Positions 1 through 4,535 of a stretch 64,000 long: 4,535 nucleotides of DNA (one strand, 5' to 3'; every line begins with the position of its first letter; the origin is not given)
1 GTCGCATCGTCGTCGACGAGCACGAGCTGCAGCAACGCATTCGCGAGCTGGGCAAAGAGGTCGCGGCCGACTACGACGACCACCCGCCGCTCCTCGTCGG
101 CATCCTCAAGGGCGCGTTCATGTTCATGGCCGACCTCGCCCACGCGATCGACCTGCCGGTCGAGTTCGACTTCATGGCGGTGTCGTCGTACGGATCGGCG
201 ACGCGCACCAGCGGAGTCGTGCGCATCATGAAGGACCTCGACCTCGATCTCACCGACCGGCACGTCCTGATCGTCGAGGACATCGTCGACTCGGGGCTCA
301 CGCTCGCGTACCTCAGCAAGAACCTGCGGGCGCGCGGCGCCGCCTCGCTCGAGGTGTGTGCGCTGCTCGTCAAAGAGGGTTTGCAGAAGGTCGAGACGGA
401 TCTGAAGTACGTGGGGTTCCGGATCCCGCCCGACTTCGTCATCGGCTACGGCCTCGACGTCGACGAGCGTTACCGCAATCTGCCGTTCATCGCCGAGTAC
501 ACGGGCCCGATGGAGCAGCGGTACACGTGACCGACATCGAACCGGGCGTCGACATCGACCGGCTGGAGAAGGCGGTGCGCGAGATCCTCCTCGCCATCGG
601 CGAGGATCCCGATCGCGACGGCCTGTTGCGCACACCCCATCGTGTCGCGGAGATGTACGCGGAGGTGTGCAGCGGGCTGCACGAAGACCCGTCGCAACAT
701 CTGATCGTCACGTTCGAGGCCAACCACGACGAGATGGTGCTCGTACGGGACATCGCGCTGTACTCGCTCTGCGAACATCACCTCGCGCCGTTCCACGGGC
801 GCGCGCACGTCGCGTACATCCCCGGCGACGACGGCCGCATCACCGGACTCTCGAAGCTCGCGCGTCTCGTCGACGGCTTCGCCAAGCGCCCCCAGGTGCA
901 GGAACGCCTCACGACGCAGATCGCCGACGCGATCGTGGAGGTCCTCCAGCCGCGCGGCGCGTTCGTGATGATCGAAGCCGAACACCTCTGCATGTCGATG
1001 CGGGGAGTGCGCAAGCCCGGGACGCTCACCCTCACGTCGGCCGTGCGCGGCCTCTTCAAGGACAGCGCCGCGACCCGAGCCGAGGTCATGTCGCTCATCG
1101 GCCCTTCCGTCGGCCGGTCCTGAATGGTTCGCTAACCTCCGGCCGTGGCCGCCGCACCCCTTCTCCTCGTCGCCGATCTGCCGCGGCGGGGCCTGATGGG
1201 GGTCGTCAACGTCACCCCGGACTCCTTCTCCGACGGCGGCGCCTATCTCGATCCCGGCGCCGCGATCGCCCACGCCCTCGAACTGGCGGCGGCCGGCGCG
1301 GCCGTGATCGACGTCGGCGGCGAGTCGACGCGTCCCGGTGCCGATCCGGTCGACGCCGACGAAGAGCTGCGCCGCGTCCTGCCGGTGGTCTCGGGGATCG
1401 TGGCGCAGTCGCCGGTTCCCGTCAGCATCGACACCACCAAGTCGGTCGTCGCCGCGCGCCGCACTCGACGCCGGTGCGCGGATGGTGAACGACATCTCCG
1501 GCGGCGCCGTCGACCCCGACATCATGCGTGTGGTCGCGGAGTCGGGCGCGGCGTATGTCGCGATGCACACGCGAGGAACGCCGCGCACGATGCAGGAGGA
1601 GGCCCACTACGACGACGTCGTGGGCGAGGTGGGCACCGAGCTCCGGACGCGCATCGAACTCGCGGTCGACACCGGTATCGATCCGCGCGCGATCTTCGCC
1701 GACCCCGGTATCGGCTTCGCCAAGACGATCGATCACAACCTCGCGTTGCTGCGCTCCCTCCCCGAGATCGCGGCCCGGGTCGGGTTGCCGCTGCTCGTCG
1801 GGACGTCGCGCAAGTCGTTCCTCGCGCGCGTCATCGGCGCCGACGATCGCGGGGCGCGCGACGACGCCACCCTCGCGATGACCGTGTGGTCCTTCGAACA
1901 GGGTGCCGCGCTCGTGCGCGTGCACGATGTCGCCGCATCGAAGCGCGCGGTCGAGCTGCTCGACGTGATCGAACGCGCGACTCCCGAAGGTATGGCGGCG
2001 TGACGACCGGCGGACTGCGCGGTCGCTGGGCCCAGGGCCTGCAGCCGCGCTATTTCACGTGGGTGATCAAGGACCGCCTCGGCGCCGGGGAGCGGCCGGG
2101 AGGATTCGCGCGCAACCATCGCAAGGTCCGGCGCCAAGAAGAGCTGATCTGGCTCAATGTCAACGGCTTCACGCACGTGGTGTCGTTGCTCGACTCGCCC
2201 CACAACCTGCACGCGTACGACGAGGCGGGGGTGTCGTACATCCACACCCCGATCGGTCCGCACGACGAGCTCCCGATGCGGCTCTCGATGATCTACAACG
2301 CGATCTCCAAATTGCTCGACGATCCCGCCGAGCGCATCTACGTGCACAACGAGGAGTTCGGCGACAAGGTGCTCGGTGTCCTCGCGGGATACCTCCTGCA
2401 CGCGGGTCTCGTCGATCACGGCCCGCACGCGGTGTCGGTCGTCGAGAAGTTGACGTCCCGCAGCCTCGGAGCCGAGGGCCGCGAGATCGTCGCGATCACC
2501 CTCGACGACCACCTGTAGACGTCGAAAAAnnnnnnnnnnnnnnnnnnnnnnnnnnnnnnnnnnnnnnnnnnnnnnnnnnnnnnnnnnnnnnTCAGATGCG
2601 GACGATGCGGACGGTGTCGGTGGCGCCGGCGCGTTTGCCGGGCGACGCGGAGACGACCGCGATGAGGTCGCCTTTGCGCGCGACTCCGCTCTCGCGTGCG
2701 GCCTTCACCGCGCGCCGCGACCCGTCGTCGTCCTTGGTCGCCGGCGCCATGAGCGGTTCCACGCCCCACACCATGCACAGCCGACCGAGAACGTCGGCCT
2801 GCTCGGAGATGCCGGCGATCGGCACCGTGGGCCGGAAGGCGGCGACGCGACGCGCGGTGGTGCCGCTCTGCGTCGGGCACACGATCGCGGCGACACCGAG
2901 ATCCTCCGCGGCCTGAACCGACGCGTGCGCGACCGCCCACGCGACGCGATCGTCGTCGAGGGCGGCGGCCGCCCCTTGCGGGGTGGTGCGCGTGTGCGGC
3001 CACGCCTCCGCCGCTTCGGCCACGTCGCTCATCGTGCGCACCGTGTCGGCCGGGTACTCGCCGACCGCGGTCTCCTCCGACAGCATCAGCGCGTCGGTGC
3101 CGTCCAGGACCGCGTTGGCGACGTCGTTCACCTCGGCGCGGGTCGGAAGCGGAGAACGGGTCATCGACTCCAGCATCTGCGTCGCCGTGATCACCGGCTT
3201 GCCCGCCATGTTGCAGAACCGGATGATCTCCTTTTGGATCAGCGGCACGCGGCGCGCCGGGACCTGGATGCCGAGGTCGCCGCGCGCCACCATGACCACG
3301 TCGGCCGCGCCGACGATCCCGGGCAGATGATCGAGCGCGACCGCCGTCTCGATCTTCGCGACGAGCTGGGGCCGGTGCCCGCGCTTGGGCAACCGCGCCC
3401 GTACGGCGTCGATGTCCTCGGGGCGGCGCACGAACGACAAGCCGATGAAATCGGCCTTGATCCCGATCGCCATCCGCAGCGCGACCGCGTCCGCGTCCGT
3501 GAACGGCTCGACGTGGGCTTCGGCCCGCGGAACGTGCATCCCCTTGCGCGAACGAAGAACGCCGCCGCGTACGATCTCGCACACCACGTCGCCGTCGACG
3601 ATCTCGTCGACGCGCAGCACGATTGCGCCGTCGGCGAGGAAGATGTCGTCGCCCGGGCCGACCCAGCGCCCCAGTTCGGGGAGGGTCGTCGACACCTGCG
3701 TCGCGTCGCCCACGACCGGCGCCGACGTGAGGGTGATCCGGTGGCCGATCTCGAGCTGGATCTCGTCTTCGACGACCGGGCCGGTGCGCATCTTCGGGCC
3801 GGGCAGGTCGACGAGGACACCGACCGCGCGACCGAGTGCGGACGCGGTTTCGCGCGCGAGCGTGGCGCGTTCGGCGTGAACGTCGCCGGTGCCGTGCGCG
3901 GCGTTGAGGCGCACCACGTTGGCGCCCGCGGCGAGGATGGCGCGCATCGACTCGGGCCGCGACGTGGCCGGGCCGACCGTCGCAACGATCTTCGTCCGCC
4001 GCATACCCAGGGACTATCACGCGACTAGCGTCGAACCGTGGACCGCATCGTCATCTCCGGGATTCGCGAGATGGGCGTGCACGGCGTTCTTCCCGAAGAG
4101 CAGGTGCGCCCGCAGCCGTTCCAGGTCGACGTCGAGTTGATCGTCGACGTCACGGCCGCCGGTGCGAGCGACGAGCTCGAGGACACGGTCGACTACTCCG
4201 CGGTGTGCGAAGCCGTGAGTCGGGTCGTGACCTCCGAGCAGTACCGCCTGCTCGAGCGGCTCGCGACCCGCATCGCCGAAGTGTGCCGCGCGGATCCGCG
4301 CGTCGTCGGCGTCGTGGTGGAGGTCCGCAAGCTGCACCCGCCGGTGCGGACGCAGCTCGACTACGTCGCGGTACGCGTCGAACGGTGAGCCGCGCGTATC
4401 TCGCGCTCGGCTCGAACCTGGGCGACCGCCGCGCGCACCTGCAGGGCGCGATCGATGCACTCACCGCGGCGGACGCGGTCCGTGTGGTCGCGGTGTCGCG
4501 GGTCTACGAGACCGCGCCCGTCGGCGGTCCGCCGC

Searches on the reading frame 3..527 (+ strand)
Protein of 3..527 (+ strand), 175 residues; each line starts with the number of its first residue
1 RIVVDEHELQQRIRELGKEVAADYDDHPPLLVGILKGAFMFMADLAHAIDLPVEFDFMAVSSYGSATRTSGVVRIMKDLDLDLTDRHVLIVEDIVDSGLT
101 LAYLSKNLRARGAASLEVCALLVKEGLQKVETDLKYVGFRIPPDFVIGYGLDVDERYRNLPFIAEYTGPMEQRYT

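Call 21: search_protein_families(library=pfam, proteins=[window:3-527:+], max_evalue=0.0001)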
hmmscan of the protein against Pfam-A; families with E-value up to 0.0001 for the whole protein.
window:3-527:+ (175 aa): 1 family
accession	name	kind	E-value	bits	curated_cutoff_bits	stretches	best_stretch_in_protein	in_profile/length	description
PF00156.33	Pribosyltran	-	4.3e-24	85.1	26.3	1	6-152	8-156/158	Phosphoribosyl transferase domain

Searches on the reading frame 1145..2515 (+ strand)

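Call 85: search_protein_families(library=pfam, proteins=[window:1145-2515:+], max_evalue=0.001)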
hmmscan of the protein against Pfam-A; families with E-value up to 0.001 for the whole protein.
window:1145-2515:+ (457 aa): 1 family
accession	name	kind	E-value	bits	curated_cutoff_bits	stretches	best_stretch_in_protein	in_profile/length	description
PF00809.28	Pterin_bind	-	9.7e-31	107.7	25.5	1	18-104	1-87/244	Pterin binding enzyme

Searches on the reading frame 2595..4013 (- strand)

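Call 21: search_protein_families(library=pfam, proteins=[window:2595-4013:-], max_evalue=0.0001)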
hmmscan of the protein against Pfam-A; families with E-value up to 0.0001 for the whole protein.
window:2595-4013:- (473 aa): 2 families
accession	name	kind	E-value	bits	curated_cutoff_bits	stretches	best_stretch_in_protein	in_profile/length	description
PF00224.27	PK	-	1.7e-99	333.5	30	1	4-325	1-328/328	Pyruvate kinase, barrel domain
PF02887.21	PK_C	-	5e-30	104.4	28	1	360-471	2-114/114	Pyruvate kinase, alpha/beta domain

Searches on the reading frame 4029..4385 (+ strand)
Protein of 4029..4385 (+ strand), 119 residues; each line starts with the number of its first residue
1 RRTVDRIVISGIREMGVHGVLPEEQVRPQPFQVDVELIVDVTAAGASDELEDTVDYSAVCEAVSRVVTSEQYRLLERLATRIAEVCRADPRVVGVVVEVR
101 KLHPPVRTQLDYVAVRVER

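Call 21: search_protein_families(library=pfam, proteins=[window:4029-4385:+], max_evalue=0.0001)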
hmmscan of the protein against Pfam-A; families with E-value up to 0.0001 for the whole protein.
window:4029-4385:+ (119 aa): 1 family
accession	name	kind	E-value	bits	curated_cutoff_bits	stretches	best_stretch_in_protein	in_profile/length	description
PF02152.23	FolB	-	2.4e-33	115.4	31.8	1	7-118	1-113/113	Dihydroneopterin aldolase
